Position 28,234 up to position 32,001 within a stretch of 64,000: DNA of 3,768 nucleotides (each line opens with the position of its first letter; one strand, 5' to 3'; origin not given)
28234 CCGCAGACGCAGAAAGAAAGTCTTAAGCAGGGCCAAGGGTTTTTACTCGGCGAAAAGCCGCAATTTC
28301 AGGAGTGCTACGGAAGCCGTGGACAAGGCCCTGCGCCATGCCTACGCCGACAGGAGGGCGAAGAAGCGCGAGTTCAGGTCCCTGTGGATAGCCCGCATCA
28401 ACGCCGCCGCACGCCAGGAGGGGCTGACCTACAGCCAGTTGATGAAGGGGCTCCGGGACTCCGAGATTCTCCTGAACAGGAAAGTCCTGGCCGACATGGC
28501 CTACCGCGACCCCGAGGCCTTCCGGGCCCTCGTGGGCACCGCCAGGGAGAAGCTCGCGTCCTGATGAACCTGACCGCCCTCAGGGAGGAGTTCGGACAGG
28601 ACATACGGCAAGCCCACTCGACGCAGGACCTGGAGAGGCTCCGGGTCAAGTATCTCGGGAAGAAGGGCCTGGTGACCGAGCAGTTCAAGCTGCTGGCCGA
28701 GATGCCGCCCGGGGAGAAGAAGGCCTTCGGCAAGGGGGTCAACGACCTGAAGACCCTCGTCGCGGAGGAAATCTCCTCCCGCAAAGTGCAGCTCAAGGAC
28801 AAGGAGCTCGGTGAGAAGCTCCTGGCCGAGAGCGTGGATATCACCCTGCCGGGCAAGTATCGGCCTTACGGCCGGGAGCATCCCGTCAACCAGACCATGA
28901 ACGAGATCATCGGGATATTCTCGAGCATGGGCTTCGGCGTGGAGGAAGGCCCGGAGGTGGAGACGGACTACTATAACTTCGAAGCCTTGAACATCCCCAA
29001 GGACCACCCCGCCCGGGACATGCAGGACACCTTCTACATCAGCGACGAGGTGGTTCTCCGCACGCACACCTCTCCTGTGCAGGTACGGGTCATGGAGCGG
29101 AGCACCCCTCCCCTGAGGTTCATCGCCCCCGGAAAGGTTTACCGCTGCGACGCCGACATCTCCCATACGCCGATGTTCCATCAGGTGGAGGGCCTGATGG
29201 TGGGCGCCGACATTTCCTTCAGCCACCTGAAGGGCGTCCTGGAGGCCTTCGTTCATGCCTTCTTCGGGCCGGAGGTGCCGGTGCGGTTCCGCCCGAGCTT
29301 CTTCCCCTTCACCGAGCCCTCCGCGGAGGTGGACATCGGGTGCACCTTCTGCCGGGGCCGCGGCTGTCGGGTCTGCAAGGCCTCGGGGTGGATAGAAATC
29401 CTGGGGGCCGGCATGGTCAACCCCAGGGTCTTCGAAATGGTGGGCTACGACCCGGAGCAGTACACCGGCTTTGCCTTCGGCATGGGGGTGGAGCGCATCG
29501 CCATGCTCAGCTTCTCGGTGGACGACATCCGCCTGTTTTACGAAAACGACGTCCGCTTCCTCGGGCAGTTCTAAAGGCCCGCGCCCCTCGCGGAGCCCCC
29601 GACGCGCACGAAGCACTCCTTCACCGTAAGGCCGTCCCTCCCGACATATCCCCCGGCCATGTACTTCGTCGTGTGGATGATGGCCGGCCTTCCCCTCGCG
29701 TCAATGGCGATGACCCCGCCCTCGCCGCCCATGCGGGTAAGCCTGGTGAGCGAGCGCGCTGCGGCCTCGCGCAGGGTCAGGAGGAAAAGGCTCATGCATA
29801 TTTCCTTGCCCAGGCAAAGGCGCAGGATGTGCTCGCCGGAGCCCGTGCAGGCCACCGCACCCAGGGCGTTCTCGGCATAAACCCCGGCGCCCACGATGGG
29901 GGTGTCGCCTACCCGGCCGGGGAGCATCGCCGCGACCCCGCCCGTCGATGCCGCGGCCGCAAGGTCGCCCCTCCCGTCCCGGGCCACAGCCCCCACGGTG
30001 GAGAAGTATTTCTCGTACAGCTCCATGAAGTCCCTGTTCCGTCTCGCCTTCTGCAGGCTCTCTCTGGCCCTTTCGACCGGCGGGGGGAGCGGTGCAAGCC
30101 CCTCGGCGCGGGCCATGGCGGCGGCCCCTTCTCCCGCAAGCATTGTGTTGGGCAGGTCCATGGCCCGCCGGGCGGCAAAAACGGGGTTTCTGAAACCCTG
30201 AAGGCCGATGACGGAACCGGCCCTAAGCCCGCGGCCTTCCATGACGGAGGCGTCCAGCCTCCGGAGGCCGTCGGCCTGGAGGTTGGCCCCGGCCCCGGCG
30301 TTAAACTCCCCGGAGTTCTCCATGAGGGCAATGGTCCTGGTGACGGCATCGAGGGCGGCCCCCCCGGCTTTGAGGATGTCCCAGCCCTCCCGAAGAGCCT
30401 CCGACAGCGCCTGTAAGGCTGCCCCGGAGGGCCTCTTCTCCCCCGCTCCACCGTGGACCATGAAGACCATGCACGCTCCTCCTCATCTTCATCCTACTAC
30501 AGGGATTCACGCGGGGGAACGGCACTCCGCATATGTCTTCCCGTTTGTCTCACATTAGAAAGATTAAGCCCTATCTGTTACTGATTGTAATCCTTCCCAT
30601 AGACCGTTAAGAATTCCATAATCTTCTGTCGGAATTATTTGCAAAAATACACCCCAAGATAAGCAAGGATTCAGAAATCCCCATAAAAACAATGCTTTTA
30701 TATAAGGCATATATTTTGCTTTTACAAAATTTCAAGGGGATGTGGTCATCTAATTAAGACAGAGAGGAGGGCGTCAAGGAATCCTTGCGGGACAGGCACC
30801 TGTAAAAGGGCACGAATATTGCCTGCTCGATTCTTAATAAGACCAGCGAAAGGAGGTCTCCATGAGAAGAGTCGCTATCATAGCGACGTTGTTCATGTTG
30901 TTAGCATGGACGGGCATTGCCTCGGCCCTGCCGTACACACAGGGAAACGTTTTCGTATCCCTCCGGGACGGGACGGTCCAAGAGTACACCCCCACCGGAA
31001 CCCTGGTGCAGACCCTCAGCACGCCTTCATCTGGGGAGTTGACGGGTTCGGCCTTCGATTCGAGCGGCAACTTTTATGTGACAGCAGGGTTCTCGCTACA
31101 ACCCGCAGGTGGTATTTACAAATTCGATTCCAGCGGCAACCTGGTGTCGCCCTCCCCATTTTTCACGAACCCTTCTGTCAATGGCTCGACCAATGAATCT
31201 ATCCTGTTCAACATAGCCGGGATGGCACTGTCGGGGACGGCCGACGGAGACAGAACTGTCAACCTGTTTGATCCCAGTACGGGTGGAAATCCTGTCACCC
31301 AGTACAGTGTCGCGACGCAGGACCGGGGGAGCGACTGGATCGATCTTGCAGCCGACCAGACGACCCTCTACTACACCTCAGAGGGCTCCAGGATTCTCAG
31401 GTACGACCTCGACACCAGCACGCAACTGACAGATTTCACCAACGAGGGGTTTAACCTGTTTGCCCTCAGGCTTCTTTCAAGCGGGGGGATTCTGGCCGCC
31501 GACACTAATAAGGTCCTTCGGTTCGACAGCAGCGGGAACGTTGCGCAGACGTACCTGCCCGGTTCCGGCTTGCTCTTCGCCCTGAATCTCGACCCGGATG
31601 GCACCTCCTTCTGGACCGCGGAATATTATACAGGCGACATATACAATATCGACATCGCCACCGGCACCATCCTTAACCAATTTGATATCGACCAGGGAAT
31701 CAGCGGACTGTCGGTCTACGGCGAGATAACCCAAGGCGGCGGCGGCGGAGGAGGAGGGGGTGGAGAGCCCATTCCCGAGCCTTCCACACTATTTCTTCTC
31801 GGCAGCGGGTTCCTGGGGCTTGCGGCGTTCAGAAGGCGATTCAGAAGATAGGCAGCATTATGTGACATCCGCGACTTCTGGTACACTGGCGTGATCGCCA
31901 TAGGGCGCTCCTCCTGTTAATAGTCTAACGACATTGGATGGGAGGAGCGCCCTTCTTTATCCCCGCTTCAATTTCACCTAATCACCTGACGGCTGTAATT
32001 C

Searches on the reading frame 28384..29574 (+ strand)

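Call 6: search_protein_families(library=pfam, proteins=[window:28384-29574:+], max_evalue=0.01)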
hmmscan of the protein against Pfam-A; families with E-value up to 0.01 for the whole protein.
window:28384-29574:+ (396 aa): 2 families
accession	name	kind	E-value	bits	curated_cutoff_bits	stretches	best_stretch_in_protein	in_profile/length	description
PF01409.25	tRNA-synt_2d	-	6.1e-104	347.3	19.8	1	151-396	2-246/246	tRNA synthetases class II core domain (F)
PF02912.23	Phe_tRNA-synt_N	-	7e-19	68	22.3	1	79-146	2-69/69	Aminoacyl tRNA synthetase class II, N-terminal domain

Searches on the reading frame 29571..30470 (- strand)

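Call 6: search_protein_families(library=pfam, proteins=[window:29571-30470:-], max_evalue=0.01)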
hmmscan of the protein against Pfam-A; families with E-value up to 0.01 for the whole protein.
window:29571-30470:- (299 aa): 1 family
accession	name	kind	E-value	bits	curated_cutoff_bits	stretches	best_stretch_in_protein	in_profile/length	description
PF01112.23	Asparaginase_2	-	4.1e-74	249.9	27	1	2-280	2-302/309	Asparaginase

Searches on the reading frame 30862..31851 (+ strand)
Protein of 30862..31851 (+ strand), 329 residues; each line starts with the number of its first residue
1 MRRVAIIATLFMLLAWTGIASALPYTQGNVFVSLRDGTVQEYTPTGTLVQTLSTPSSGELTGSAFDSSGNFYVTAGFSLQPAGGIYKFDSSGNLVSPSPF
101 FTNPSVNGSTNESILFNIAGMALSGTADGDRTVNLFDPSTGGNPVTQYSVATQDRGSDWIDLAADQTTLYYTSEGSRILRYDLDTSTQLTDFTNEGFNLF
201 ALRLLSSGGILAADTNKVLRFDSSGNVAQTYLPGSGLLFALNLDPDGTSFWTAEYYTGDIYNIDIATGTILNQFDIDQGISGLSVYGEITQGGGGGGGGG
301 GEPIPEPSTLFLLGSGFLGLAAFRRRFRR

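Call 6: search_protein_families(library=pfam, proteins=[window:30862-31851:+], max_evalue=0.01)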
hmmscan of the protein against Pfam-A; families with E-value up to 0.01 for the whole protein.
window:30862-31851:+ (329 aa): 4 families
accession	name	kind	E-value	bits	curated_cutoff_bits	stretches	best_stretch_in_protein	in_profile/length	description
PF07589.16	PEP-CTERM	-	6e-07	29.7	20.7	1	303-326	1-24/24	PEP-CTERM motif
PF08450.18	SGL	-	0.00011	22.3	26.3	0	27-75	194-244/246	SMP-30/Gluconolactonase/LRE-like region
PF18205.6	VPDSG-CTERM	-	0.00026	21.2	25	1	308-327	7-26/26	VPDSG-CTERM motif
PF22701.2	Mala_s_1-like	-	0.0013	18.9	27.5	0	26-76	97-148/195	Mal s 1 allergenic protein-like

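Call 30: search_protein_families(library=ncbifam, proteins=[window:30862-31851:+], max_evalue=0.01)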
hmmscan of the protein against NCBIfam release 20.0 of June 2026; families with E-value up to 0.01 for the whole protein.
window:30862-31851:+ (329 aa): 9 families
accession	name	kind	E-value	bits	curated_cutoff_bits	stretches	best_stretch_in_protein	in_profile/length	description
NF041538.1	PEP_EDSA_1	subfamily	2e-05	24.4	100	1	304-326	284-306/307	EDSAP-1 family PEP-CTERM protein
NF038125.1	PEP_CTERM_THxN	subfamily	4.5e-05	23.1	85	1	304-326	223-245/246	THxN family PEP-CTERM protein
TIGR02595.1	PEP_CTERM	domain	6.6e-05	23.5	16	1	304-328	1-24/24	PEP-CTERM sorting domain-containing protein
NF033947.0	PEP-cistern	hypoth_equivalog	0.00018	21.3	60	1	289-326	158-195/195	cistern family PEP-CTERM protein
NF038129.1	PEP_NF038129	equivalog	0.00086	19.2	65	1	234-326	118-193/194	NF038129 family PEP-CTERM protein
NF038126.1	PEP_CTERM_FxDxF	subfamily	0.0024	18.1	50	1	271-325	106-165/165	FxDxF family PEP-CTERM protein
TIGR03778.1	VPDSG_CTERM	subfamily_domain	0.0025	17.9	22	1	308-326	6-24/24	VPDSG-CTERM sorting domain-containing protein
NF041927.1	Xrt_dep_XDP1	equivalog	0.0056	16.7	125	0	303-326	218-241/242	exosortase-dependent surface protein XDP1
NF038120.1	PEP_CTERM_QFxxD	subfamily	0.008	16.1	80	0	303-326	192-215/215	NF038120 family PEP-CTERM protein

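Call 39: find_encoding_contigs(protein=window:30862-31851:+, flank=8000, max_places=10)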
Protein window:30862-31851:+ (329 aa): 11 contigs read that carry it; 9 places shown.
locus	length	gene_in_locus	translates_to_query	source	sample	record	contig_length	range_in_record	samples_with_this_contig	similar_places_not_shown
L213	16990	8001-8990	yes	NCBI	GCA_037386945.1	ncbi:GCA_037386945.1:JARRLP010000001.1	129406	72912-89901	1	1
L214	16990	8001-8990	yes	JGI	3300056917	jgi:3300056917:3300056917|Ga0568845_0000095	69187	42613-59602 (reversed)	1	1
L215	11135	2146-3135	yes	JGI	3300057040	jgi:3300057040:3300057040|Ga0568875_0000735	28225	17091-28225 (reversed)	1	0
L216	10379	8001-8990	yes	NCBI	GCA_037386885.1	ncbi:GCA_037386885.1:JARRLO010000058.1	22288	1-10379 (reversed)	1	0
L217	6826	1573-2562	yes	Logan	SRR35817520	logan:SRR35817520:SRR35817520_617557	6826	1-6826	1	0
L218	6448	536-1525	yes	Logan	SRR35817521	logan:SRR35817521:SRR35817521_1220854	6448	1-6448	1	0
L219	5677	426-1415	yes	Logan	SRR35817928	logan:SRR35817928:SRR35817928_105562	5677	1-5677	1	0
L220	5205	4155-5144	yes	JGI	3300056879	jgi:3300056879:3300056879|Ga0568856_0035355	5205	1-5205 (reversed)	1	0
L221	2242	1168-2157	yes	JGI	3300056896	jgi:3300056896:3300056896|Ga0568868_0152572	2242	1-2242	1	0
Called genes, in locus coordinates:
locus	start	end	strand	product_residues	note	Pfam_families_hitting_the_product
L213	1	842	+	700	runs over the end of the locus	PF00580:UvrD-helicase, PF13245:AAA_19, PF13604:AAA_30 (faint), PF01443:Viral_helicase1 (faint), PF13361:UvrD_C, PF13538:UvrD_C_2, PF21196:PcrA_UvrD_tudor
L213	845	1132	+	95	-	PF02686:GatC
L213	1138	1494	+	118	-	PF02261:Asp_decarbox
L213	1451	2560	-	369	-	PF00383:dCMP_cyt_deam_1, PF14437:MafB19-deam, PF01872:RibD_C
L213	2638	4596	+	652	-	PF07973:tRNA_SAD, PF00587:tRNA-synt_2b, PF03129:HGTP_anticodon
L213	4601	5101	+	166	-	PF05198:IF3_N, PF00707:IF3_C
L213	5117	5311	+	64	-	PF01632:Ribosomal_L35p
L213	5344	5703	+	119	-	PF00453:Ribosomal_L20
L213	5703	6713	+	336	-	PF02912:Phe_tRNA-synt_N, PF01409:tRNA-synt_2d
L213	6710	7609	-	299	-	PF01112:Asparaginase_2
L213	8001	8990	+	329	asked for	PF07589:PEP_exosort_dom (weak)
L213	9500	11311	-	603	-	-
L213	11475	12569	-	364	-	PF25106:VWA_4 (weak), PF07589:PEP_exosort_dom (weak)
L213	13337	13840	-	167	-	PF09923:DUF2155 (weak)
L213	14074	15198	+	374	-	PF00266:Aminotran_5, PF01041:DegT_DnrJ_EryC1 (weak), PF01212:Beta_elim_lyase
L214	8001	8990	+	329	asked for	PF07589:PEP_exosort_dom (weak)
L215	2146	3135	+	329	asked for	PF07589:PEP_exosort_dom (weak)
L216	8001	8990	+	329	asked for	PF07589:PEP_exosort_dom (weak)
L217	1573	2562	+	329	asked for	PF07589:PEP_exosort_dom (weak)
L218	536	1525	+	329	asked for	PF07589:PEP_exosort_dom (weak)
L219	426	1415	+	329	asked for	PF07589:PEP_exosort_dom (weak)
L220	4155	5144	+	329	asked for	PF07589:PEP_exosort_dom (weak)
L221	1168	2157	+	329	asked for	PF07589:PEP_exosort_dom (weak)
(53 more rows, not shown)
